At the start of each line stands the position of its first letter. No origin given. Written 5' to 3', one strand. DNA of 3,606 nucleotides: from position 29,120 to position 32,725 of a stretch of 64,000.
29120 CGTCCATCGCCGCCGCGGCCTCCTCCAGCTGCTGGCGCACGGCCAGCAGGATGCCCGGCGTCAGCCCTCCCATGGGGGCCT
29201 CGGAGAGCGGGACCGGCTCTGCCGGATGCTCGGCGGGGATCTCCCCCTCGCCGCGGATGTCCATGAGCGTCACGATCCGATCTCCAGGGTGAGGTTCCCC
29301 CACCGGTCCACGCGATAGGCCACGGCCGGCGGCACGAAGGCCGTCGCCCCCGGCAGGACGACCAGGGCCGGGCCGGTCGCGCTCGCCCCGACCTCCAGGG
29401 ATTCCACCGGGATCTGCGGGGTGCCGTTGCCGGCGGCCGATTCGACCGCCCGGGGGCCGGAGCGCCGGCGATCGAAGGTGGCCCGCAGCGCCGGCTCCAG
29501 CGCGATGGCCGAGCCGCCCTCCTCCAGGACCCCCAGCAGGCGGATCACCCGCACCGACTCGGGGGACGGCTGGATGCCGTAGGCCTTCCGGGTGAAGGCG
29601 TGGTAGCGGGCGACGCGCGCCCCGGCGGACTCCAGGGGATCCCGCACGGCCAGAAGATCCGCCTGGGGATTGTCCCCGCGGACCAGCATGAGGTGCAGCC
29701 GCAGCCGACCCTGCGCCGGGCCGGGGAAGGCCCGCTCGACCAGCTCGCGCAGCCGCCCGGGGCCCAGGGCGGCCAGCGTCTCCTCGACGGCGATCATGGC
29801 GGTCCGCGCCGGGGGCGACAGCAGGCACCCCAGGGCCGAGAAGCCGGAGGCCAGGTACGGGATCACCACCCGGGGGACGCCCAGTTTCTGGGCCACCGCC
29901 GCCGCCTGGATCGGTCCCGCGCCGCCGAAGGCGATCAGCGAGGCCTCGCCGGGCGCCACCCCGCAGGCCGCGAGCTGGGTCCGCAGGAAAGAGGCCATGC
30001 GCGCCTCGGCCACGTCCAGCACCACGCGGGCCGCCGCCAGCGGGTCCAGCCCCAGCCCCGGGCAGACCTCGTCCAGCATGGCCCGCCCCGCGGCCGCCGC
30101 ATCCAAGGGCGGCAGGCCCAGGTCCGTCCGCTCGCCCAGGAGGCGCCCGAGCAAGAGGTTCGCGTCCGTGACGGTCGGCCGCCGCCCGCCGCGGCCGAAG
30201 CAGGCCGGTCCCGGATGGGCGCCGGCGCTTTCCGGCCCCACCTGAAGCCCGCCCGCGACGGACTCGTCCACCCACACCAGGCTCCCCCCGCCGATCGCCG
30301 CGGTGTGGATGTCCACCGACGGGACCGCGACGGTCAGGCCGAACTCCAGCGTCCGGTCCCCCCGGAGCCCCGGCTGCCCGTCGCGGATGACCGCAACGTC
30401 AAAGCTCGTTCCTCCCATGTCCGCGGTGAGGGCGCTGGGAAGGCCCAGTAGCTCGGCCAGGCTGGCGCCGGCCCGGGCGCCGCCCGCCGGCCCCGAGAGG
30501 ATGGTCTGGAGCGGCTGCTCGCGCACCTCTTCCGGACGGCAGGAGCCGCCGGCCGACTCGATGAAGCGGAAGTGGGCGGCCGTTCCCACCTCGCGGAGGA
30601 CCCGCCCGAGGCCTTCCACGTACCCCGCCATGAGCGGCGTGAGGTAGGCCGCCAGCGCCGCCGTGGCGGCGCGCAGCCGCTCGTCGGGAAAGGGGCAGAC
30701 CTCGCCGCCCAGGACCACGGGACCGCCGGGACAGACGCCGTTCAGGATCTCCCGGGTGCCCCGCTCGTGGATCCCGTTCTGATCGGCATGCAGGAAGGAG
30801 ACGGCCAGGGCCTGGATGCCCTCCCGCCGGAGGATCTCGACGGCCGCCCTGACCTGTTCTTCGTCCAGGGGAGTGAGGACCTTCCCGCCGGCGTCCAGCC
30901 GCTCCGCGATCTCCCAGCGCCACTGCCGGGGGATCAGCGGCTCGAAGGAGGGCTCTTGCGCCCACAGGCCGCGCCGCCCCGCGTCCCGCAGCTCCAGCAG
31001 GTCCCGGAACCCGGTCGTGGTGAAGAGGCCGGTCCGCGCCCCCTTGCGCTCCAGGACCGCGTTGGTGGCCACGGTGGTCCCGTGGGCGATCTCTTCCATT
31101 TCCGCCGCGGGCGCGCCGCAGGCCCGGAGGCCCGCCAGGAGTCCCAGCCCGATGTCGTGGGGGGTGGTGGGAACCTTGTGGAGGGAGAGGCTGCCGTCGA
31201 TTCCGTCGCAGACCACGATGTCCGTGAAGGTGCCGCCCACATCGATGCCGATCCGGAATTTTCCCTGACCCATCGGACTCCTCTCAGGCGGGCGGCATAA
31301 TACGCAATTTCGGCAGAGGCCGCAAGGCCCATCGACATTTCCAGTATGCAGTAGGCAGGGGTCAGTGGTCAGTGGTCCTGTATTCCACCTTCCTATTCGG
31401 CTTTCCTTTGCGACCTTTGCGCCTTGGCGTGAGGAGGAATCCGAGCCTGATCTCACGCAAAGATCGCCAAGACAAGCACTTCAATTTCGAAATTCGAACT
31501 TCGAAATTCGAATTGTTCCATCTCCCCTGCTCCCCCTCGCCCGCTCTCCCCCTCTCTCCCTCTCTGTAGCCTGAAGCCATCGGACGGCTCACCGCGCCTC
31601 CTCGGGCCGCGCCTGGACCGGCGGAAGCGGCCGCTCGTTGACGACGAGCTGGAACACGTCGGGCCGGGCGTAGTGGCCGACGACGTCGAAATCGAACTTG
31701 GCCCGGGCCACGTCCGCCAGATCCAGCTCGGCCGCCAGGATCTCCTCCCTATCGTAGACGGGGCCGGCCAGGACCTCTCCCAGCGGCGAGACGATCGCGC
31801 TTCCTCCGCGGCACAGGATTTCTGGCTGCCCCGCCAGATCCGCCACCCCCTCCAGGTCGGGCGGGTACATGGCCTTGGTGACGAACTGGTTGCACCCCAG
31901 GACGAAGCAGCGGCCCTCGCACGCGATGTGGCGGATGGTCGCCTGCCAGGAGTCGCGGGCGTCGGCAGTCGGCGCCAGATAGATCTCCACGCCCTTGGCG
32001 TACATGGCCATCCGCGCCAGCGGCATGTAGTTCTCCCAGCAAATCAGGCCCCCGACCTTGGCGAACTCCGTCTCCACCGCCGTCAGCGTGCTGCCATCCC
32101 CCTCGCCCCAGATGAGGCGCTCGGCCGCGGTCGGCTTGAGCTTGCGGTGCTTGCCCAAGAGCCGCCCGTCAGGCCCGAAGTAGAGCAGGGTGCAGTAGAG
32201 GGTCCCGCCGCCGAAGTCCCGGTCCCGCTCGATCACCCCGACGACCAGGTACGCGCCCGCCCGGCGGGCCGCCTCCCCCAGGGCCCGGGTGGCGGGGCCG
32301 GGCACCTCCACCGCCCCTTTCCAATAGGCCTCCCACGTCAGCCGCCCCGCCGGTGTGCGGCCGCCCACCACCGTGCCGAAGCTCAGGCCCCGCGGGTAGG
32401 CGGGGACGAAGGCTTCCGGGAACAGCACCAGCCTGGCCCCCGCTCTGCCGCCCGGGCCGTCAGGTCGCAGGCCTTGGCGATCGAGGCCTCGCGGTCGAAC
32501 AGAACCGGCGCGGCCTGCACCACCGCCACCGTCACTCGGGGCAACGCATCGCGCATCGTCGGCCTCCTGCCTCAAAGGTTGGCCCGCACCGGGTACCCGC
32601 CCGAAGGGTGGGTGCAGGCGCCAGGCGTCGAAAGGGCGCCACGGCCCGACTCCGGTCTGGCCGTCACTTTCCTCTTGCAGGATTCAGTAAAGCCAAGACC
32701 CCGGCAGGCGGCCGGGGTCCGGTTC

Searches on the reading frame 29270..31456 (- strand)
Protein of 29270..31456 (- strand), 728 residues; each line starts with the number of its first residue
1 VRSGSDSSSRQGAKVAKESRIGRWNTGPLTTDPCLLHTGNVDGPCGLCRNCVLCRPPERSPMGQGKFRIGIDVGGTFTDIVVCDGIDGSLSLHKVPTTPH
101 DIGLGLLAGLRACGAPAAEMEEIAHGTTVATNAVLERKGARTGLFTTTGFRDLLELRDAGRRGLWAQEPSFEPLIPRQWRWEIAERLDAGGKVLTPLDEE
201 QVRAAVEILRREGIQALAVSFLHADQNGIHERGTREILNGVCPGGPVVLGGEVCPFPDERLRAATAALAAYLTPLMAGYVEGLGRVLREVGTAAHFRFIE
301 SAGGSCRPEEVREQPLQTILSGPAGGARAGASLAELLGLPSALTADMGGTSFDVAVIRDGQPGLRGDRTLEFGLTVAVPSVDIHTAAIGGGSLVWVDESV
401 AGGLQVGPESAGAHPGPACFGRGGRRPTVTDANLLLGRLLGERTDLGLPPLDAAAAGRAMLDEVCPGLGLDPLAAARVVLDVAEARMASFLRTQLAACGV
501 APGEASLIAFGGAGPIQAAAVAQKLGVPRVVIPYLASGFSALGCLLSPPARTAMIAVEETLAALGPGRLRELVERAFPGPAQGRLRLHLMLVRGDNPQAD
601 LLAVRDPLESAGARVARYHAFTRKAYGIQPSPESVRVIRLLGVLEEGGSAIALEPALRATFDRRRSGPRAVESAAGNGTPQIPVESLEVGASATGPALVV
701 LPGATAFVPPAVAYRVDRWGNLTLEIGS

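Call 54: search_protein_families(library=pfam, proteins=[window:29270-31456:-], max_evalue=0.00001)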
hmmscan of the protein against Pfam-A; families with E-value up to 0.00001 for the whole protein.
window:29270-31456:- (728 aa): 2 families
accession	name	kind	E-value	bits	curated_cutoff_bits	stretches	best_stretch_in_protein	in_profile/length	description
PF01968.24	Hydantoinase_A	-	1.5e-71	241.5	22.9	1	262-547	1-285/291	Hydantoinase/oxoprolinase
PF05378.19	Hydant_A_N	-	1.4e-47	162.2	25.2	1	68-240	1-174/176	Hydantoinase/oxoprolinase N-terminal region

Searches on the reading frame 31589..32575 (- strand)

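Call 54: search_protein_families(library=pfam, proteins=[window:31589-32575:-], max_evalue=0.00001)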
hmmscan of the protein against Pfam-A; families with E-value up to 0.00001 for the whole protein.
window:31589-32575:- (328 aa): 1 family
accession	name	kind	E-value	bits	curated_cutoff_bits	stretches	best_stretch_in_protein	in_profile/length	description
PF00795.27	CN_hydrolase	-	3e-49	168.1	23.2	1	44-293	30-255/256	Carbon-nitrogen hydrolase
